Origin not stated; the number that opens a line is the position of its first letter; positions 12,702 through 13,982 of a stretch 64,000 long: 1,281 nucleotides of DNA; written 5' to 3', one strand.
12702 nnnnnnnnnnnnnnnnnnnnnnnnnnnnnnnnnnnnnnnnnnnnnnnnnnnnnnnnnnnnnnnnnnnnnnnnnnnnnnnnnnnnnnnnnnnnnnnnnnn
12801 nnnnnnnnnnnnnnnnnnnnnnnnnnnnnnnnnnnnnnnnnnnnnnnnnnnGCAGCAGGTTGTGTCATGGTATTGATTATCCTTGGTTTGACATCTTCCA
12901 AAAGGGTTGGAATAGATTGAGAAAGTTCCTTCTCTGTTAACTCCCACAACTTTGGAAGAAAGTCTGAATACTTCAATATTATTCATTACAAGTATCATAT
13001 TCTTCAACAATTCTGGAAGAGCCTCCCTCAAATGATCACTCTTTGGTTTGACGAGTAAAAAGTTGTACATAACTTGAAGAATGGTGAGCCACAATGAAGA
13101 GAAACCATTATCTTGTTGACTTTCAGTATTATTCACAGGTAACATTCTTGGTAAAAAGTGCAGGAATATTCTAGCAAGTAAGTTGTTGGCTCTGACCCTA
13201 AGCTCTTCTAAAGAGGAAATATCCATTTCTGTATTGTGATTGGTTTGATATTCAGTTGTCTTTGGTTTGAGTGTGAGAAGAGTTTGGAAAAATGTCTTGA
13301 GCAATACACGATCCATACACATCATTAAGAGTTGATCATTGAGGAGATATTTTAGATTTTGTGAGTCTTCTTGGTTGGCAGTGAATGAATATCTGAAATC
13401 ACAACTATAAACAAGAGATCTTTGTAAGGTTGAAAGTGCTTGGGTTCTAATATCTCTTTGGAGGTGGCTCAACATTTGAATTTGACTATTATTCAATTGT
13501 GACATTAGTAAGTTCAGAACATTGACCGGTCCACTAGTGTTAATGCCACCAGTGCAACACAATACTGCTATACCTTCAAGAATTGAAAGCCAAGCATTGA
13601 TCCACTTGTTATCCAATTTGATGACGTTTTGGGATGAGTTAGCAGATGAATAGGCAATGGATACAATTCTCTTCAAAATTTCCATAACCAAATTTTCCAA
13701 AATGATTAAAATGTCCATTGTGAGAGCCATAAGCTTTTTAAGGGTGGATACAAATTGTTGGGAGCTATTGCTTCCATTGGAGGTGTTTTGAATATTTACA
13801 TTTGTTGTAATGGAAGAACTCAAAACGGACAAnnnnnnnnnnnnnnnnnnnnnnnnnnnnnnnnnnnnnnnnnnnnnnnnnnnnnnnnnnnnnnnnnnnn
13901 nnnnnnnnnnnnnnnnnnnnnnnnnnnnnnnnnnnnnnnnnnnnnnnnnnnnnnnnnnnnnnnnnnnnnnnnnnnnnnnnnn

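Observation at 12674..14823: GBF1-type ARF-GEF represented only by its C-terminal HDS region, in multiple frames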

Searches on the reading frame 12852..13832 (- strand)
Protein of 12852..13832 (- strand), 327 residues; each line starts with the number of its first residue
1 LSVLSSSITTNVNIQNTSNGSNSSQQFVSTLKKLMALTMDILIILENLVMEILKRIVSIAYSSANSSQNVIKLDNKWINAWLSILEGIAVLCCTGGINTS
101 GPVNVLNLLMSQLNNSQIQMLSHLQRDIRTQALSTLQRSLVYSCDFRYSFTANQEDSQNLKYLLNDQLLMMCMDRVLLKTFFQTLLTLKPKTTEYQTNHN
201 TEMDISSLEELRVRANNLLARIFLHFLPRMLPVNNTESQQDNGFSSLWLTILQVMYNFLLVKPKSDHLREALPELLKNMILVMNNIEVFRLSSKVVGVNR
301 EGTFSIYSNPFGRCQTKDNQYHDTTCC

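Call 5: find_homologous_proteins(query=window:12978-13832:-)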
Query window:12978-13832:-: 605 candidates shared short words with the query, none scored E <= 0.001.

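Call 7: search_protein_families(library=pfam, proteins=[window:12978-13832:-], max_evalue=1)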
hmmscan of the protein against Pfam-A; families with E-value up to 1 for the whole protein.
window:12978-13832:- (285 aa): 2 families
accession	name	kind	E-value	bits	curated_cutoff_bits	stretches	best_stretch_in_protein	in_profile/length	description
PF23325.1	TPR_28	-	1.2e-10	41.9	27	2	203-284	72-144/185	GBF1-like, tetratrico peptide repeats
PF00778.23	DIX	-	0.14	12.5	22.2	1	113-161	8-56/77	DIX domain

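Call 8: search_solved_structures(query=window:12978-13832:-, max_evalue=10, show_alignments=2)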
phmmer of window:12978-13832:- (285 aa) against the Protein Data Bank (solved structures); distinct sequences matched with E-value up to 10: 6.
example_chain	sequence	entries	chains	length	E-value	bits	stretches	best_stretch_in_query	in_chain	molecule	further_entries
3evy_A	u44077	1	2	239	0.31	13.9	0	144-218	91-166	Putative type I restriction enzyme R protein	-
5lx0_A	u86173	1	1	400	0.73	12.7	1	109-180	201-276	Dipeptidase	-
5lx4_A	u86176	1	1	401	0.74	12.7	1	109-180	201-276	Dipeptidase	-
5lx7_A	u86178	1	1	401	0.74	12.7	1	109-180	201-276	Dipeptidase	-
5lx1_A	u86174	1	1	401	0.74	12.7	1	109-180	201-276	Dipeptidase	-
5lwz_A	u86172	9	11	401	0.74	12.7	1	109-180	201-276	Dipeptidase | Dipeptidase gliJ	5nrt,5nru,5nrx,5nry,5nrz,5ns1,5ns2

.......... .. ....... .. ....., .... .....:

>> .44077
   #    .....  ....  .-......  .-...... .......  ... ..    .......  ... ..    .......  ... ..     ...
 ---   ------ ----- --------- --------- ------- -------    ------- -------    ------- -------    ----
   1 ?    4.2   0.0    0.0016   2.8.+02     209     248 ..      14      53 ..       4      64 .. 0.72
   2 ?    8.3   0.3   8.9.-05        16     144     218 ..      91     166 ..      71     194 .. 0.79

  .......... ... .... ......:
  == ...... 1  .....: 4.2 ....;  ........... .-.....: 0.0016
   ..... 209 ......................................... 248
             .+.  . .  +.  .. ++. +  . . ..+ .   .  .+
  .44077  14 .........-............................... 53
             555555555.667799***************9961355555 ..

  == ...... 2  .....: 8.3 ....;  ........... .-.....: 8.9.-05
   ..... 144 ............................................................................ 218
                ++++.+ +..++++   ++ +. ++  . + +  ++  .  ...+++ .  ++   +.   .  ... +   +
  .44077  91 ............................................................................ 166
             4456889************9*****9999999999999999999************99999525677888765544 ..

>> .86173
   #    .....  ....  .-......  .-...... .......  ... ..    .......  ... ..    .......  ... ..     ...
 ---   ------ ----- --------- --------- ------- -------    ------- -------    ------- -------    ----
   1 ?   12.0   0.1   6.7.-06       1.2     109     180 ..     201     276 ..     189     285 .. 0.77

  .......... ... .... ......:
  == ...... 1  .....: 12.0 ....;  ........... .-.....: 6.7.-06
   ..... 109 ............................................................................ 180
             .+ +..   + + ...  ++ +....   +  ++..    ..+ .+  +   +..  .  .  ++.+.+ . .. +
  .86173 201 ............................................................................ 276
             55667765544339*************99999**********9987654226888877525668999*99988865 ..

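Call 15: search_protein_representatives(protein=window:12978-13832:-)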
Query: 285 residues. Proteins with E-value up to 0.001 (for the whole library): 93; up to 1e-10: 3; up to 1e-30: 2. The best 93 are listed.
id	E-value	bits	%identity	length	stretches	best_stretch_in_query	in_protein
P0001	7.0e-125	432.0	79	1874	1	2-285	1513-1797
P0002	3.5e-70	252.9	63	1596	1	39-285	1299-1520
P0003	3.2e-23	99.0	41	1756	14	213-284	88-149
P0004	2.1e-10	57.1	43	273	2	201-285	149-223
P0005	2.5e-10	56.8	51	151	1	196-285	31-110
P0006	4.0e-09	52.9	41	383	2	199-285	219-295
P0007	1.3e-08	51.2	45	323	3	206-284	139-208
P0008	2.1e-08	50.5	33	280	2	151-284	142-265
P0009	2.2e-08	50.5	44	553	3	206-284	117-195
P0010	1.3e-07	47.9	43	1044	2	201-284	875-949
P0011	1.6e-07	47.6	44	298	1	125-284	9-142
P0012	2.2e-07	47.2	50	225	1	202-284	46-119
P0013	3.5e-07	46.5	43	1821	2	206-283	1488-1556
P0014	3.5e-07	46.5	34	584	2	207-284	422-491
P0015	3.9e-07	46.4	33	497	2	203-284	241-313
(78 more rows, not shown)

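Call 17: find_encoding_contigs(protein=P0001, flank=10000, max_places=6)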
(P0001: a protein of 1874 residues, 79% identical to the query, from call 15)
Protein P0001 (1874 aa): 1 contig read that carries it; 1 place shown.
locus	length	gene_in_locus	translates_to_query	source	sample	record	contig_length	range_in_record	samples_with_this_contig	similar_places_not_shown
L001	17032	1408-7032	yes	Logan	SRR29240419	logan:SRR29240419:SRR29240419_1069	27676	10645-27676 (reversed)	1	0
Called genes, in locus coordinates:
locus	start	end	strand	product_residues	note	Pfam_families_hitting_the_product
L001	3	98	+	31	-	?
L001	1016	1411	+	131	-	-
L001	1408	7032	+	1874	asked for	PF01369:Sec7, PF23325:TPR_28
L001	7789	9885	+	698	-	-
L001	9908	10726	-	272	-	-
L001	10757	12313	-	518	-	PF00172:Zn_clus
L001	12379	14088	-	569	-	-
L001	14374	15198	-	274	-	-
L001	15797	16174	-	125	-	-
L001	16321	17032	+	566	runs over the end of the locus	PF01847:VHL (faint), PF00648:Peptidase_C2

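Call 21: find_homologous_proteins(query=P0001, max_evalue=1e-20)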
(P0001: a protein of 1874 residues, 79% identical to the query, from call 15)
Query P0001 (1874 aa): 4 proteins with E <= 1e-20 among 8000 candidates.
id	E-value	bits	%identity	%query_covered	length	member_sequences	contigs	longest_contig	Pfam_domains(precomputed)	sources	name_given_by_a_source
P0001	0.0e+0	4143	100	100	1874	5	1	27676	PF01369.26,PF23325.2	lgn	-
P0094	0.0e+0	2471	62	99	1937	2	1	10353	PF01369.26,PF23325.2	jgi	-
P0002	0.0e+0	1040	41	49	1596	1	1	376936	PF01369.26,PF23325.2,PF12783.14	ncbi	ncbi:hypothetical protein ABK040_002875 [Willaertia magna]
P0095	1.9e-32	130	26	18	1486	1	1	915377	PF01369.26,PF23325.2,PF12783.14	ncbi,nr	ncbi:hypothetical protein G9A89_010088 [Geosiphon pyriformis]|nr:hypothetical protein G9A89_010088 [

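Call 24: find_encoding_contigs(protein=P0094, flank=10000, max_places=4)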
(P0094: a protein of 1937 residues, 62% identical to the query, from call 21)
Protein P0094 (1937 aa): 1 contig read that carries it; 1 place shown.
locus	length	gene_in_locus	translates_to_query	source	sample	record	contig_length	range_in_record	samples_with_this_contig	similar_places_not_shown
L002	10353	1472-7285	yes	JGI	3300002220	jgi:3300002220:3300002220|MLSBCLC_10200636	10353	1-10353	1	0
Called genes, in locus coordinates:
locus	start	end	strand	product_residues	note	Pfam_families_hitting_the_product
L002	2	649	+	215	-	?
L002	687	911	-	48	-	-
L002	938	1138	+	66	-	-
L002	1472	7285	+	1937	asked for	PF01369:Sec7, PF23325:TPR_28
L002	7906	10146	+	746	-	-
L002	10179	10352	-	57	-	?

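Call 25: find_encoding_contigs(protein=P0002, flank=10000, max_places=2)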
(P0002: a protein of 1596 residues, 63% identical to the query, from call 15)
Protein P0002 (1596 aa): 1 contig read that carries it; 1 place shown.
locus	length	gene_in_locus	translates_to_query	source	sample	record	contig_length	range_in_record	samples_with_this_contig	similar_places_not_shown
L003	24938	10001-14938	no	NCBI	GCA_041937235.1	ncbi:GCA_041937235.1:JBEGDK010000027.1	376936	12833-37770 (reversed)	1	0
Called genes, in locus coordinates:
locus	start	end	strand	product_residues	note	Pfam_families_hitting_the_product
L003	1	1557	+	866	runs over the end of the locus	PF00225:Kinesin, PF16796:Microtub_bd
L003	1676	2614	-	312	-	-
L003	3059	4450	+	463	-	PF24796:WDR55 (faint), PF25174:Beta-prop_THOC3 (faint)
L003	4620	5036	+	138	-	PF00125:Histone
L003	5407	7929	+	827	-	PF07540:NOC3p, PF03914:CBF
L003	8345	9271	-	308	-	-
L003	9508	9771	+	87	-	-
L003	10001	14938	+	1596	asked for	PF12783:Sec7-like_HUS, PF01369:Sec7, PF23325:TPR_28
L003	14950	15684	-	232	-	PF00025:Arf, PF00071:Ras, PF04670:Gtr1_RagA (weak), PF08477:Roc, PF00009:GTP_EFTU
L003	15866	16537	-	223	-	PF13639:zf-RING_2, PF13920:zf-C3HC4_3, PF13923:zf-C3HC4_2, PF14634:zf-RING_5, PF24921:RING_XB3-XBAT31, PF00097:zf-C3HC4, PF13445:zf-RING_UBOX, PF15227:zf-C3HC4_4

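Call 48: find_related_loci(query=window:12978-13832:-, collection=metagenome_contigs, flank=10000)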
Query window:12978-13832:- (285 aa) in metagenome_contigs; peptide patterns used: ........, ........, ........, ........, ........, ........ (x = any residue, [..] = any of these).
83 stretches matched a pattern, but none encodes a relative of the query by tblastn (E <= 1e-3).

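Call 51: find_related_loci(query=A1, collection=metagenome_contigs, flank=10000)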
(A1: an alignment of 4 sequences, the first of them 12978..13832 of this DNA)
Query A1 (285 aa) in metagenome_contigs; peptide patterns used: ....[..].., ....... (x = any residue, [..] = any of these).
600 stretches matched a pattern (row limit reached: there are more); 2 encode a relative of the query (tblastn E <= 1e-3); 2 distinct loci.
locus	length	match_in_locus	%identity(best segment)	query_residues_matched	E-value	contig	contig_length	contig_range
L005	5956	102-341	46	196-285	5e-18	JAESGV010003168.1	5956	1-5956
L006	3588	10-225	43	204-285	4e-15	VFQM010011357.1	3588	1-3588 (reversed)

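Call 53: find_encoding_contigs(protein=window:12852-13832:-, flank=10000, max_places=6)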
Protein window:12852-13832:- (327 aa): no gene with exactly this product is on record in the collection.

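Call 57: search_protein_families(library=pfam, proteins=[P0001, P0094, P0002], max_evalue=0.001)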
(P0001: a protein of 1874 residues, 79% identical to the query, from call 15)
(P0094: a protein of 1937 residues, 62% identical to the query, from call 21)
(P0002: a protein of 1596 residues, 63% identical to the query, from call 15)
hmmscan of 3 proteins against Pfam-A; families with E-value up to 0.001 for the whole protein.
P0001 (1874 aa): 2 families
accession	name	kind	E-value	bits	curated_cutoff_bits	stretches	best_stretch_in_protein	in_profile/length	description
PF01369.25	Sec7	-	1.2e-33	116.7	22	1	429-706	2-183/183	Sec7 domain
PF23325.1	TPR_28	-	2.7e-11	44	27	1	1718-1797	73-145/185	GBF1-like, tetratrico peptide repeats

P0094 (1937 aa): 3 families
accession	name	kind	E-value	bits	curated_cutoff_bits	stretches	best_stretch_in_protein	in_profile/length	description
PF01369.25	Sec7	-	5e-30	104.9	22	1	658-799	63-183/183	Sec7 domain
PF23325.1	TPR_28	-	3.3e-08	33.9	27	1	1782-1890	72-177/185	GBF1-like, tetratrico peptide repeats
PF12783.13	Sec7-like_HUS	-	0.0001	22.6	27.3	1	290-372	87-155/161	Mon2/Sec7/BIG1-like, HUS domain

P0002 (1596 aa): 3 families
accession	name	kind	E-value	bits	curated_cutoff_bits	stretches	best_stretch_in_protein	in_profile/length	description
PF01369.25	Sec7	-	1.9e-35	122.6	22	1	513-707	26-183/183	Sec7 domain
PF12783.13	Sec7-like_HUS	-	6.4e-17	62.3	27.3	1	224-389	7-161/161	Mon2/Sec7/BIG1-like, HUS domain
PF23325.1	TPR_28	-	9.7e-13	48.7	27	1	1371-1549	20-180/185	GBF1-like, tetratrico peptide repeats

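Call 66: list_cluster_members(proteins=[window:12852-13730:-, window:27277-28959:-, window:34956-36857:+, window:37458-38828:+, window:40038-42032:-, window:45363-46454:+, window:49401-50360:+, window:54963-56525:-, window:59644-63867:+, window:14932-15639:+])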
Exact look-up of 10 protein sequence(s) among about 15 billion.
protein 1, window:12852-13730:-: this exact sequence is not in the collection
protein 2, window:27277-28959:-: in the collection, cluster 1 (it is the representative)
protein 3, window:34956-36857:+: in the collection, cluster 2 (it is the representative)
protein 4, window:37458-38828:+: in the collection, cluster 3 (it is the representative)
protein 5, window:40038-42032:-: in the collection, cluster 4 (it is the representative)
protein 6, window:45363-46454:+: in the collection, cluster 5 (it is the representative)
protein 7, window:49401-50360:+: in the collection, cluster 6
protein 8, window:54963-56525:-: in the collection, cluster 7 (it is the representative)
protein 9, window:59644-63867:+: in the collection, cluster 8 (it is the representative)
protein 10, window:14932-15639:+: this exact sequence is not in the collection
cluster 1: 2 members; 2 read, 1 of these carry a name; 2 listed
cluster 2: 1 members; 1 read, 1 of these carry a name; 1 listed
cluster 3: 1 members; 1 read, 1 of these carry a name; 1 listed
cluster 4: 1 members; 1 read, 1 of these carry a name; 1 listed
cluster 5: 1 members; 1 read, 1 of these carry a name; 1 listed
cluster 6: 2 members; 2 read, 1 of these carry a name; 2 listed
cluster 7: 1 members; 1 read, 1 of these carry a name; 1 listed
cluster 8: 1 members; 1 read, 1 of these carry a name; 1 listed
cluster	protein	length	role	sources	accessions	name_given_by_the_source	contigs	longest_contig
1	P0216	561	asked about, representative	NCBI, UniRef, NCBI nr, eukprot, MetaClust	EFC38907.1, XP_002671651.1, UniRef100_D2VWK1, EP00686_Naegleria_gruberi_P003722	predicted protein [Naegleria gruberi] | Predicted protein n=1 Tax=Naegleria gruberi TaxID=5762 RepID=D2VWK1_NAEGR | uncharacterized protein NAEGRDRAFT_73408 [Naegleria gruberi]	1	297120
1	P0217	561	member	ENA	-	-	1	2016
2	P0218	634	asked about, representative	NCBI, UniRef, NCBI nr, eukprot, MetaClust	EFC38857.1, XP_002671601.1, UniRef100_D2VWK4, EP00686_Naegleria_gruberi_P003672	predicted protein [Naegleria gruberi] | Predicted protein n=1 Tax=Naegleria gruberi TaxID=5762 RepID=D2VWK4_NAEGR | uncharacterized protein NAEGRDRAFT_73411 [Naegleria gruberi]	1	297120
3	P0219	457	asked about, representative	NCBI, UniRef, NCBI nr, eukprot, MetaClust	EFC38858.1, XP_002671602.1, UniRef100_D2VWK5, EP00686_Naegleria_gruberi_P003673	predicted protein [Naegleria gruberi] | Predicted protein n=1 Tax=Naegleria gruberi TaxID=5762 RepID=D2VWK5_NAEGR | uncharacterized protein NAEGRDRAFT_73412 [Naegleria gruberi]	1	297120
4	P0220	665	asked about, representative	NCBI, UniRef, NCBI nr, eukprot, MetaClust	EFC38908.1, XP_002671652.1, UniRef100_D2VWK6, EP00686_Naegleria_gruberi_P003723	predicted protein [Naegleria gruberi] | Predicted protein n=1 Tax=Naegleria gruberi TaxID=5762 RepID=D2VWK6_NAEGR | uncharacterized protein NAEGRDRAFT_73413 [Naegleria gruberi]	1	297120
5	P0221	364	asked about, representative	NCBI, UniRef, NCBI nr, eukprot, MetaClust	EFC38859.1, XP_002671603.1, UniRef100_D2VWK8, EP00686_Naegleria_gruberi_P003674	predicted protein [Naegleria gruberi] | Predicted protein n=1 Tax=Naegleria gruberi TaxID=5762 RepID=D2VWK8_NAEGR | uncharacterized protein NAEGRDRAFT_73415 [Naegleria gruberi]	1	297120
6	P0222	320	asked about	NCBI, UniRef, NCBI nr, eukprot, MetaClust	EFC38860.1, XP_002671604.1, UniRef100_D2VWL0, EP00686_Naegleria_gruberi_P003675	Hypothetical protein NAEGRDRAFT_73417 [Naegleria gruberi] | F-box domain-containing protein n=1 Tax=Naegleria gruberi TaxID=5762 RepID=D2VWL0_NAEGR | uncharacterized protein NAEGRDRAFT_73417 [Naegleria gruberi]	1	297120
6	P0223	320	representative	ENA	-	-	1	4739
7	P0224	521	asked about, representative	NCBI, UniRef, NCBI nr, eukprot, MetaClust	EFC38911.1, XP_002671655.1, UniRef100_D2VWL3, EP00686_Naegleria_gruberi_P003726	predicted protein [Naegleria gruberi] | M-phase inducer phosphatase n=1 Tax=Naegleria gruberi TaxID=5762 RepID=D2VWL3_NAEGR | uncharacterized protein NAEGRDRAFT_52839 [Naegleria gruberi]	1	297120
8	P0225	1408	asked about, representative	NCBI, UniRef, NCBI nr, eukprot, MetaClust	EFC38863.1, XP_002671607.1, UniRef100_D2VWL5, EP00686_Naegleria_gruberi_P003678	predicted protein [Naegleria gruberi] | Predicted protein n=1 Tax=Naegleria gruberi TaxID=5762 RepID=D2VWL5_NAEGR | uncharacterized protein NAEGRDRAFT_73422 [Naegleria gruberi]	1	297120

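Call 75: search_solved_structures(query=A1, max_evalue=1, show_alignments=1)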
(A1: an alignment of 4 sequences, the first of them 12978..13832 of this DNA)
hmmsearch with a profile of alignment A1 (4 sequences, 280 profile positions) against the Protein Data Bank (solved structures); distinct sequences matched with E-value up to 1: 0.

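Call 76: search_solved_structures(query=P0002, max_evalue=0.001)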
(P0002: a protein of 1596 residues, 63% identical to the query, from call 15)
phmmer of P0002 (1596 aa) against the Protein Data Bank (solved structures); distinct sequences matched with E-value up to 0.001: 31.
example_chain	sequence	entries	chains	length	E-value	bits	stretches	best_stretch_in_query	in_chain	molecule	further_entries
7uro_A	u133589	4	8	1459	1.8e-34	121.4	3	228-502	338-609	GEA2 isoform 1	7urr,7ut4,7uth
8ezj_A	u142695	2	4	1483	1.9e-34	121.3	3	228-502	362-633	ARF guanine-nucleotide exchange factor 2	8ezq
8ucq_B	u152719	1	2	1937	6e-17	63.3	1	585-708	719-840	SEC7 domain-containing protein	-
4oiy_A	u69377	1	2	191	6e-15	56.7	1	586-706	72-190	Protein transport protein SEC7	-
3ltl_A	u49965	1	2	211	4.1e-14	53.9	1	583-703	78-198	Brefeldin A-inhibited guanine nucleotide-exchange protein 1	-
3l8n_A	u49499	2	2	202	1.2e-12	49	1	582-702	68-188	Brefeldin A-inhibited guanine nucleotide-exchange protein 2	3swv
1bc9_A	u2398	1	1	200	1.3e-12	48.9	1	582-709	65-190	CYTOHESIN-1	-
4a4p_A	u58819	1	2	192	1.4e-12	48.8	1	582-709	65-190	CYTOHESIN1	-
1xt0_B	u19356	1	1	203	1.5e-12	48.7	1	586-708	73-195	guanine nucleotide exchange protein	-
4d7r_A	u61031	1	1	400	1.6e-12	48.6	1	586-709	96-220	PROLINE/BETAINE TRANSPORTER, RALF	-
2r09_A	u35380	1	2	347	2.4e-12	48.1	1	582-709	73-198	Cytohesin-3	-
2r0d_A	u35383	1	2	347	2.4e-12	48.1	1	582-710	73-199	Cytohesin-3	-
7vmb_A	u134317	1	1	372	2.5e-12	48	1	583-709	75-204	IQ motif and SEC7 domain-containing protein 1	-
1xsz_A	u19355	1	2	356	2.6e-12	47.9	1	586-709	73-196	guanine nucleotide exchange protein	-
5nly_A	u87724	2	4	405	2.9e-12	47.8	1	583-709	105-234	IQ motif and SEC7 domain-containing protein 1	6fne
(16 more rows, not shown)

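Call 84: predict_structure(alignment_id=A1)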
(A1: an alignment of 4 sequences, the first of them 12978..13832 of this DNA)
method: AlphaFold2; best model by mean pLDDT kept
length: 285 residues; sequences in the alignment: 4
mean_pLDDT: 50.6   pTM: 0.46
mean pLDDT of the five models: 50.6, 46.8, 44.8, 43.4, 43.2
residues with pLDDT >= 90: 0; 70-90: 8; 50-70: 130; < 50: 147
segments of 3 or more residues with pLDDT < 50: 1-54, 56-75, 92-103, 105-124, 147-158, 192-202, 233-241, 282-285
pLDDT, mean of each block of 10 residues (from residue 1): 29 34 42 40 46 48 44 47 53 43 44 46 51 57 52 43 58 61 60 44 57 66 63 44 66 69 54 56 48
secondary structure, 60 per line:
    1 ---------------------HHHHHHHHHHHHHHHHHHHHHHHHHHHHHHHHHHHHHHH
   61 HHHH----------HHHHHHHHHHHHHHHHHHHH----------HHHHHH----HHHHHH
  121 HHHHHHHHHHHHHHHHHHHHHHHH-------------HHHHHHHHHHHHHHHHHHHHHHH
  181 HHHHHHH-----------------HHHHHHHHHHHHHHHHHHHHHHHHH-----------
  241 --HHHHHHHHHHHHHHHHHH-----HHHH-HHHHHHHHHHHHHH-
elements in order: H22-64 H75-94 H105-110 H115-144 H158-187 H205-229 H243-260 H266-269 H271-284
